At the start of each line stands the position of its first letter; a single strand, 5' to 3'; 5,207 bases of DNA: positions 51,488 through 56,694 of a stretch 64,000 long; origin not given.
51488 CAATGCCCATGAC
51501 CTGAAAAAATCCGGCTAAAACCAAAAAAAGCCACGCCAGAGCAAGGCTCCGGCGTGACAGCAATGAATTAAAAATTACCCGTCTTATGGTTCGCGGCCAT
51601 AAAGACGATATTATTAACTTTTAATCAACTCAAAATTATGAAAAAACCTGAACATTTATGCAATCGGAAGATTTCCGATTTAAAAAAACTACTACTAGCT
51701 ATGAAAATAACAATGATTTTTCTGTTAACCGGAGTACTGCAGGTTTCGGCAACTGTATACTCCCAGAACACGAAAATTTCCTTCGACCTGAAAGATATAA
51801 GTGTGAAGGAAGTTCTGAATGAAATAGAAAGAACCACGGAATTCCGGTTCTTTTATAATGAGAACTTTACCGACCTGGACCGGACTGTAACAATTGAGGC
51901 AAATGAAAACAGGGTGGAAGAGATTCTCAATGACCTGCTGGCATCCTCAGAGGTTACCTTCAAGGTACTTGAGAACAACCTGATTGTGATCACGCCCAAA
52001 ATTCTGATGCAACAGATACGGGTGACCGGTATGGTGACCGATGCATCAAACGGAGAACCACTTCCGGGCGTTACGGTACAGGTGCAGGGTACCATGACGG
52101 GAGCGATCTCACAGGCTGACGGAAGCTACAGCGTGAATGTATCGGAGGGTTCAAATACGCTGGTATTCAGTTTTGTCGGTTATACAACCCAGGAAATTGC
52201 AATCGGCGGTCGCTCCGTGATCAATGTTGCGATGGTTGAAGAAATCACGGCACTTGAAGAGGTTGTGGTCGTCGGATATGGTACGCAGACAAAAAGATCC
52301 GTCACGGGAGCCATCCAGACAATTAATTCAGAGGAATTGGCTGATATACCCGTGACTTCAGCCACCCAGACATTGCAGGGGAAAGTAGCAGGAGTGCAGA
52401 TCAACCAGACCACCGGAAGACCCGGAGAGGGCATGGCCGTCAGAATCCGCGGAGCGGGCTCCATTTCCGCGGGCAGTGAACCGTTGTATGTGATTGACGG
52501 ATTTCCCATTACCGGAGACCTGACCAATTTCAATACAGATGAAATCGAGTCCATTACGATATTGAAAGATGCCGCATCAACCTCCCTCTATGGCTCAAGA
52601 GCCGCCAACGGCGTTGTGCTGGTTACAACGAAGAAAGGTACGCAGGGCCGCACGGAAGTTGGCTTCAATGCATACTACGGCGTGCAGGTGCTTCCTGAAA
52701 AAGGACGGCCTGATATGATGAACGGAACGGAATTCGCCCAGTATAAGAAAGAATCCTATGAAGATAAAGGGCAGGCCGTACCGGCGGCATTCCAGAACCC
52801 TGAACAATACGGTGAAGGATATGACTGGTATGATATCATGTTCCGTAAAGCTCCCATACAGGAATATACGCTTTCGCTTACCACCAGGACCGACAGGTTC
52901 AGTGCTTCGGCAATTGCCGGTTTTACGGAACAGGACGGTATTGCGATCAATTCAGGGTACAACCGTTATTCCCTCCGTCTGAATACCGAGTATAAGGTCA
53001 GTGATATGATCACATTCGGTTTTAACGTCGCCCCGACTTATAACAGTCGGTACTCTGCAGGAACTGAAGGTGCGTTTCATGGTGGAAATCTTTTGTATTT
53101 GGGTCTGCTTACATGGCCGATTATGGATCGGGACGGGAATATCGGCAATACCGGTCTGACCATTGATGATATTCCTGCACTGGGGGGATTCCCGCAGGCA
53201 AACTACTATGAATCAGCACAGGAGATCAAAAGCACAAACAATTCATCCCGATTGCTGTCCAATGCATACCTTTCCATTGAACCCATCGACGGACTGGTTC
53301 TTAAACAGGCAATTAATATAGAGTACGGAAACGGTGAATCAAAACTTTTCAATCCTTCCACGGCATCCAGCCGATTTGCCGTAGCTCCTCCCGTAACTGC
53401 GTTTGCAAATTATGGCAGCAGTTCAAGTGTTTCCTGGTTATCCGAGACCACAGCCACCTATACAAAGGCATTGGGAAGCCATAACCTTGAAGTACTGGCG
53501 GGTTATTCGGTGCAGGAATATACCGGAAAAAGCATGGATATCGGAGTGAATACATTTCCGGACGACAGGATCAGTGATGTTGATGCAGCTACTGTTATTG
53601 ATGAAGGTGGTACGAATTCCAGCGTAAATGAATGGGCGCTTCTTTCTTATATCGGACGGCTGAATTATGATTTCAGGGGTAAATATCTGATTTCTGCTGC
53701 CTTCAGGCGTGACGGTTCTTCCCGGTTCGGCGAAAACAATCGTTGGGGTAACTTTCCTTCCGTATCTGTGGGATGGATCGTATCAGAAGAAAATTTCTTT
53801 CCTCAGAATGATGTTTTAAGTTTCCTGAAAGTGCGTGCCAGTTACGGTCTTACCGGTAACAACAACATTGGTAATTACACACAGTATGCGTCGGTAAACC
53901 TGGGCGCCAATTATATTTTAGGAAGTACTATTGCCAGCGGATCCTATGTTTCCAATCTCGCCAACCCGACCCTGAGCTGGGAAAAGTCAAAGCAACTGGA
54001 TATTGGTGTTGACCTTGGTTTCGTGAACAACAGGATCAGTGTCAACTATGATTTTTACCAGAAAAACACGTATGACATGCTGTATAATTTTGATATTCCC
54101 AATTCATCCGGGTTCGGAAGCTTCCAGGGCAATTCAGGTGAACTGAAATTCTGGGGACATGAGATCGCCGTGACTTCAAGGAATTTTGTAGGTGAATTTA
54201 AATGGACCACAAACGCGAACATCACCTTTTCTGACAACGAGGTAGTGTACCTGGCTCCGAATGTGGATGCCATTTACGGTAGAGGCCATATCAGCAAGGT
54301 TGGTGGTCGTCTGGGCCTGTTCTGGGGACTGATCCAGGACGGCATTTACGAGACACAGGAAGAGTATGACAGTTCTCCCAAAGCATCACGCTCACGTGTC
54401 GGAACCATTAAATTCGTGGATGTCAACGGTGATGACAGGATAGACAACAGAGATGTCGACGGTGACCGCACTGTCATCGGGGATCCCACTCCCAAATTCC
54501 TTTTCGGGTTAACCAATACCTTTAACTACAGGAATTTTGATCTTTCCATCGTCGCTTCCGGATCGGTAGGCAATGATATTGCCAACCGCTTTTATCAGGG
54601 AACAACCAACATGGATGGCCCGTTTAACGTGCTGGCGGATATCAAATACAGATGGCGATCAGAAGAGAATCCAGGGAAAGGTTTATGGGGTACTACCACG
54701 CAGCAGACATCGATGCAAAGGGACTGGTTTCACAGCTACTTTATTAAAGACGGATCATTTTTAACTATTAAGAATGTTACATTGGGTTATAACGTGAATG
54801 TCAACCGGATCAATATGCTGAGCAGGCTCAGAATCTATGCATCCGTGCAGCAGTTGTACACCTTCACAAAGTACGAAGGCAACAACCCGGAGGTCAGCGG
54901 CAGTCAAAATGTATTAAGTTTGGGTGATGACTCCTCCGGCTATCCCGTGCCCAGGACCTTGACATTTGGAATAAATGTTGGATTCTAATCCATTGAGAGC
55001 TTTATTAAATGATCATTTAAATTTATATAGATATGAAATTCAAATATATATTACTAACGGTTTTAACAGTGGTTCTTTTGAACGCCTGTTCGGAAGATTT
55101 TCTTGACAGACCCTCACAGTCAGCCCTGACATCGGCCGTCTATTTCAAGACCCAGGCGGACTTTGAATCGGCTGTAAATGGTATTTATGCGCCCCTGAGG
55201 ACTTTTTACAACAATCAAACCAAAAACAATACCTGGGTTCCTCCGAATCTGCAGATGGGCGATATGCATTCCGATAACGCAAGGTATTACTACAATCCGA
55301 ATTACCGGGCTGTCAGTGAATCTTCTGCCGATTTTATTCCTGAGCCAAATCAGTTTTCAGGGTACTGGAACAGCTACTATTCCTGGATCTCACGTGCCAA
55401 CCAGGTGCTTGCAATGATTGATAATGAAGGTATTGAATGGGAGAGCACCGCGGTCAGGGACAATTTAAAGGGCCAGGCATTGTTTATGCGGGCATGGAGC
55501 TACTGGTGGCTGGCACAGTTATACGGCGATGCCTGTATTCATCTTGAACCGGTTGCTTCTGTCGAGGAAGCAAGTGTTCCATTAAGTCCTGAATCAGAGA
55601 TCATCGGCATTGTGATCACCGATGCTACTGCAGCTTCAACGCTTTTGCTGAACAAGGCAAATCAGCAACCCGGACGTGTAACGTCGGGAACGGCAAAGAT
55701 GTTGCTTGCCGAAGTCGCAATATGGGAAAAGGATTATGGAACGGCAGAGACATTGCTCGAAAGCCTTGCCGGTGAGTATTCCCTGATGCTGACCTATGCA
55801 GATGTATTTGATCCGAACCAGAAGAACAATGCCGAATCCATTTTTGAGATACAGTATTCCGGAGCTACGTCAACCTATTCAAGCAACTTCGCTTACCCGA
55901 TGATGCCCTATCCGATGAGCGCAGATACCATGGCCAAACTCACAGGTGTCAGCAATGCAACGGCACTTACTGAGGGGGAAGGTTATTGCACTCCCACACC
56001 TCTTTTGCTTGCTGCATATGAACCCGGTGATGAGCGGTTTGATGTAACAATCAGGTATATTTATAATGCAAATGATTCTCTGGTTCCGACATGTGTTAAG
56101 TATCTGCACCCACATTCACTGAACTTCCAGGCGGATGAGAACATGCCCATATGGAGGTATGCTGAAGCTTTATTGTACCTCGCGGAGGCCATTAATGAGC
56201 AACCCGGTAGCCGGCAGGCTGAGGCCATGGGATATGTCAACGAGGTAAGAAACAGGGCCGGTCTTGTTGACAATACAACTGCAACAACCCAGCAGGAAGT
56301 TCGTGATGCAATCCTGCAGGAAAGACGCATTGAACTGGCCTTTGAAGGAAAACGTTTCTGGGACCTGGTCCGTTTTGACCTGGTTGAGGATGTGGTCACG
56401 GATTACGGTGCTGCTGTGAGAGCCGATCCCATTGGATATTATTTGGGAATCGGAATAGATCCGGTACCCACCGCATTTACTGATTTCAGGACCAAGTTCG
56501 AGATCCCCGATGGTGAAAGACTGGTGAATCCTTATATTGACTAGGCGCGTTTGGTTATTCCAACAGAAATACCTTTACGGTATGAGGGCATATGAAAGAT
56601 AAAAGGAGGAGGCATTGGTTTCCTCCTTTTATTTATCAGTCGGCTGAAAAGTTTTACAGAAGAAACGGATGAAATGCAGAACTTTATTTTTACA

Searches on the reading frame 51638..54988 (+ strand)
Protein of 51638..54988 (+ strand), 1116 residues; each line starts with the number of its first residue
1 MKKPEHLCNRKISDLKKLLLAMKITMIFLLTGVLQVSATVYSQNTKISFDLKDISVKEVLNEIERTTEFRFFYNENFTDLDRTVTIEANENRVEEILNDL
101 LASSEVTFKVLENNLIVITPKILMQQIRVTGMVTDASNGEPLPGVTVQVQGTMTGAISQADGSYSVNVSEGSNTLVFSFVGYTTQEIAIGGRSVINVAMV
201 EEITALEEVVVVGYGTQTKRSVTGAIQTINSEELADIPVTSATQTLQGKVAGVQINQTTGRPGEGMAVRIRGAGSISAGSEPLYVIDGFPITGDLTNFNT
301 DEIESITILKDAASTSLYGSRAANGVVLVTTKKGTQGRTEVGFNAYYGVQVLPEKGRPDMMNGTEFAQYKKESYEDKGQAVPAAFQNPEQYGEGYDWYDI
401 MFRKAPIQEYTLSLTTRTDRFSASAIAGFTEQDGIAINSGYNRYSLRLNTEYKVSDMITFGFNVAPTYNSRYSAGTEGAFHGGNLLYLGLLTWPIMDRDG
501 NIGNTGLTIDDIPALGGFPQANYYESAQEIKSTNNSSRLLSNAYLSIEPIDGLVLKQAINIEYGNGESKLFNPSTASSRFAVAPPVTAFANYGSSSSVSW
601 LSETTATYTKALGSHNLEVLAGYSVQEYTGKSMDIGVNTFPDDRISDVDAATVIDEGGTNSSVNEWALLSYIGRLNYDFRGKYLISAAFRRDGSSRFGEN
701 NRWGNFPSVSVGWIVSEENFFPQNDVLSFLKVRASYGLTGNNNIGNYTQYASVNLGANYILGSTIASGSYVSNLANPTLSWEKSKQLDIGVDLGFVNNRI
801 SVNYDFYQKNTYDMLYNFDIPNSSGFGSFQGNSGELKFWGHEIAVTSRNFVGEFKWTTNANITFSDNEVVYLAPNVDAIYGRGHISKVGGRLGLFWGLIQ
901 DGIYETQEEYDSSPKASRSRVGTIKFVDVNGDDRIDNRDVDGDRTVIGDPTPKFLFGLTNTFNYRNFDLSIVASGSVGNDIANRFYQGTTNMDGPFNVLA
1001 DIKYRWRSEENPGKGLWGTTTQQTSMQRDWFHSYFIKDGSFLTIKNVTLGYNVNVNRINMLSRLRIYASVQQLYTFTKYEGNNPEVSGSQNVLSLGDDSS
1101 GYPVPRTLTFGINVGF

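Call 24: search_protein_families(library=pfam, proteins=[window:51638-54988:+], max_evalue=0.00001)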
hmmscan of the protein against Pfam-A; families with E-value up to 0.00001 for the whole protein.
window:51638-54988:+ (1116 aa): 4 families
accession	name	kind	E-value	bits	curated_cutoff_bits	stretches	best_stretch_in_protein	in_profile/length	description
PF07715.20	Plug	-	6.3e-21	75.3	23.9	1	219-326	2-107/107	TonB-dependent Receptor Plug Domain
PF13715.12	CarbopepD_reg_2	-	1.5e-19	70.3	32.2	1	129-211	1-88/88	CarboxypepD_reg-like domain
PF13620.12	CarboxypepD_reg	-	1e-11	45.4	32.3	1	129-199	2-81/82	Carboxypeptidase regulatory-like domain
PF07660.19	STN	-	3e-08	33.8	28.4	0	70-121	2-52/52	Secretin and TonB N terminus short domain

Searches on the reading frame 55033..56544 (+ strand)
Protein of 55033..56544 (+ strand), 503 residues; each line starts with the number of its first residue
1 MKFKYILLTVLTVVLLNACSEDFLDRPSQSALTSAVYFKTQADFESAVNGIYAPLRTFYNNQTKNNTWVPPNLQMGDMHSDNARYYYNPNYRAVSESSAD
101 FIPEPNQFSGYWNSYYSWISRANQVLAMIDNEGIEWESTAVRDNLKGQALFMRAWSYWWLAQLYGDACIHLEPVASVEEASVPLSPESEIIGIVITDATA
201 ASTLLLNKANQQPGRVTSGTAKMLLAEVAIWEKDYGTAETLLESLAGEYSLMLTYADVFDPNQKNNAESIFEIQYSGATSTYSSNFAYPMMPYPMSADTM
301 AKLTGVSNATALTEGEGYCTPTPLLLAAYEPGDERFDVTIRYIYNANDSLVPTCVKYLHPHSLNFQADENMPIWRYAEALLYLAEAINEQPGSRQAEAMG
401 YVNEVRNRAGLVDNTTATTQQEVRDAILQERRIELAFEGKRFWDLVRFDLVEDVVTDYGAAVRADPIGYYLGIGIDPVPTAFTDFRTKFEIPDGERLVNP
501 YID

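Call 24: search_protein_families(library=pfam, proteins=[window:55033-56544:+], max_evalue=0.00001)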
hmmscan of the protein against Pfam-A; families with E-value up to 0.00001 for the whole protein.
window:55033-56544:+ (503 aa): 2 families
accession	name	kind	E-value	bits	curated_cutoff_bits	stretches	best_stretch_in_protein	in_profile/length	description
PF07980.17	SusD_RagB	-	8.2e-29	101.6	23.1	1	367-452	152-238/297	SusD family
PF14322.12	SusD-like_3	-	1.6e-20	74.6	27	1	22-228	1-189/191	Starch-binding associating with outer membrane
